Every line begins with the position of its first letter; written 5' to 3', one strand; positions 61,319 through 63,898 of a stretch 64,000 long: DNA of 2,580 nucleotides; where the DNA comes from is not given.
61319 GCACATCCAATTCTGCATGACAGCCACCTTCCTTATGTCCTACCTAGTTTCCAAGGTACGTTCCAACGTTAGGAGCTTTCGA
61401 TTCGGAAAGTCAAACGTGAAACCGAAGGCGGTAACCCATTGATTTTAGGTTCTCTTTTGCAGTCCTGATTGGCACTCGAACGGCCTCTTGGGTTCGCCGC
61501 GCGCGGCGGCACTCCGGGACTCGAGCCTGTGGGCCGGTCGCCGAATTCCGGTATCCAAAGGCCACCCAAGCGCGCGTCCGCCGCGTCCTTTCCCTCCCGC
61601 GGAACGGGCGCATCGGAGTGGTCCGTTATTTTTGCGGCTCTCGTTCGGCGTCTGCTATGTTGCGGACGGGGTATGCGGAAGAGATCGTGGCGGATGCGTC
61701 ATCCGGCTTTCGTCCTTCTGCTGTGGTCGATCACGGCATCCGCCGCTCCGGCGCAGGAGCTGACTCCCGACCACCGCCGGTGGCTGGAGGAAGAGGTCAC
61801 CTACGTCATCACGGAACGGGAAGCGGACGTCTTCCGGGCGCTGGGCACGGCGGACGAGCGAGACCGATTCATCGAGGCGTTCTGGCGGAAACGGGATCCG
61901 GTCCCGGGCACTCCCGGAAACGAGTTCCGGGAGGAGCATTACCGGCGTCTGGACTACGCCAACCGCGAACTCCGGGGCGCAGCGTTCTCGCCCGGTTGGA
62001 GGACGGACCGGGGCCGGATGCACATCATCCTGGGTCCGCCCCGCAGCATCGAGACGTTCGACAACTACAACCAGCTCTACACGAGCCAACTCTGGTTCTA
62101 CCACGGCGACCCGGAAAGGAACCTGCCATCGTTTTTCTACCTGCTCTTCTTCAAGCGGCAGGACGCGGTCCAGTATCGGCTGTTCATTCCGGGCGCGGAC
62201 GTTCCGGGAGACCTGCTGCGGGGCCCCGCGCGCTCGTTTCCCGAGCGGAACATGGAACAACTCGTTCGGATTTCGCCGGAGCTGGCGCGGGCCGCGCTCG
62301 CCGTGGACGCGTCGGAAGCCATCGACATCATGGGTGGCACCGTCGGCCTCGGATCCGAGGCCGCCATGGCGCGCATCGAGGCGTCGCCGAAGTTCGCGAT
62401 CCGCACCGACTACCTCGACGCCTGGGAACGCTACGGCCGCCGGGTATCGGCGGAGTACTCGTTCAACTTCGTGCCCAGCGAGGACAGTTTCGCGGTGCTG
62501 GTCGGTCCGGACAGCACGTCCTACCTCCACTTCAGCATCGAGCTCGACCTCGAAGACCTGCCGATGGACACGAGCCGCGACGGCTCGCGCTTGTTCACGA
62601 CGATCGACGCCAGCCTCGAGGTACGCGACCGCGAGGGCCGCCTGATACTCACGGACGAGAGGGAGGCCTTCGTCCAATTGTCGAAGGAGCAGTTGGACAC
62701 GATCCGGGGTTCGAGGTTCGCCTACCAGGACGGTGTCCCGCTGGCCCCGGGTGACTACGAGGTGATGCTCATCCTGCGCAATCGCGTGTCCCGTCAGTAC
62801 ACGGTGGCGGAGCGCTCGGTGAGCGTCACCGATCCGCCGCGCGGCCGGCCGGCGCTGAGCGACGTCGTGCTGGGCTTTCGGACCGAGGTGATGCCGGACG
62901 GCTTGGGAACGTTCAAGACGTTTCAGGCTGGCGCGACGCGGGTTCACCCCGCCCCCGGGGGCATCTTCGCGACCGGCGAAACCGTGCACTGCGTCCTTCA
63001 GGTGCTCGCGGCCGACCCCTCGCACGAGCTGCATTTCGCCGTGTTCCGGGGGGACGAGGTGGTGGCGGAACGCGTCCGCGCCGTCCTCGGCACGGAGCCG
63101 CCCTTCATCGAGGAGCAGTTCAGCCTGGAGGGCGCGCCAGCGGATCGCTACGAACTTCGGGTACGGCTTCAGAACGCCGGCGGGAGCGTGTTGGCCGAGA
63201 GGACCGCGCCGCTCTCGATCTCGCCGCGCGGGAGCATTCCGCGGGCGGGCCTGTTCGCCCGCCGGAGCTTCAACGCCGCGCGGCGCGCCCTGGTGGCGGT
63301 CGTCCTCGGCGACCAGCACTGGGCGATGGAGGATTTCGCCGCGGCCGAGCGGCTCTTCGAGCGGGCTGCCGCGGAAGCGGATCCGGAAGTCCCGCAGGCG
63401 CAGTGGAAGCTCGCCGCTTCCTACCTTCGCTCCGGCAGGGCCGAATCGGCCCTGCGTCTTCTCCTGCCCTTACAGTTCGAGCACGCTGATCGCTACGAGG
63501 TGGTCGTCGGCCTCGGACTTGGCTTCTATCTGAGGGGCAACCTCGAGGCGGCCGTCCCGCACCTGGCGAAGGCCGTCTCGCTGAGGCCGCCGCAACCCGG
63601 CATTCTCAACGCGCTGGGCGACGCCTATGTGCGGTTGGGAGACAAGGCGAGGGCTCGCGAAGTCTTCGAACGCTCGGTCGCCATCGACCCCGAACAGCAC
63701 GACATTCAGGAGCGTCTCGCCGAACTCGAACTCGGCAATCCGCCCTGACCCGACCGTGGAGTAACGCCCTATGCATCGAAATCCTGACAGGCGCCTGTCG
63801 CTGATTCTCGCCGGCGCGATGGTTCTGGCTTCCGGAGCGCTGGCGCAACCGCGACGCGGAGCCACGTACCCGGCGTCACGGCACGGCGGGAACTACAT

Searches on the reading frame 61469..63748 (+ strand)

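Call 9: search_protein_families(library=pfam, proteins=[window:61469-63748:+], max_evalue=0.0001)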
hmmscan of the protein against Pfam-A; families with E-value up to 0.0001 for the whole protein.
window:61469-63748:+ (759 aa): 10 families
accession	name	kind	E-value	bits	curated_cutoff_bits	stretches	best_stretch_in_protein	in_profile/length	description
PF14559.12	TPR_19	-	3.7e-14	53.2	25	2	689-748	4-63/68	Tetratricopeptide repeat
PF07719.23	TPR_2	-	6.9e-14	51.2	27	1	712-742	3-33/34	Tetratricopeptide repeat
PF13432.12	TPR_16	-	5.2e-13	49.6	32.7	2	683-742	4-63/65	Tetratricopeptide repeat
PF13428.12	TPR_14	-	3e-12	46.3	23.5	1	711-753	2-44/44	Tetratricopeptide repeat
PF20094.4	GWxTD_dom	-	1.8e-10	41.3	26.9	1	106-221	33-136/172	GWxTD domain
PF13424.12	TPR_12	-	2.4e-10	40.9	30.1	1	681-741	8-76/77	Tetratricopeptide repeat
PF13414.12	TPR_11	-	3.2e-09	36.8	26.8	1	686-724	4-42/42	TPR repeat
PF13181.12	TPR_8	-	7.3e-09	35.5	25.7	1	712-742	3-33/34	Tetratricopeptide repeat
PF00515.34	TPR_1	-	6.9e-07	29.3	27.8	0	713-742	4-33/34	Tetratricopeptide repeat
PF13176.12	TPR_7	-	1.7e-06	28.1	27.9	0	713-742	2-33/36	Tetratricopeptide repeat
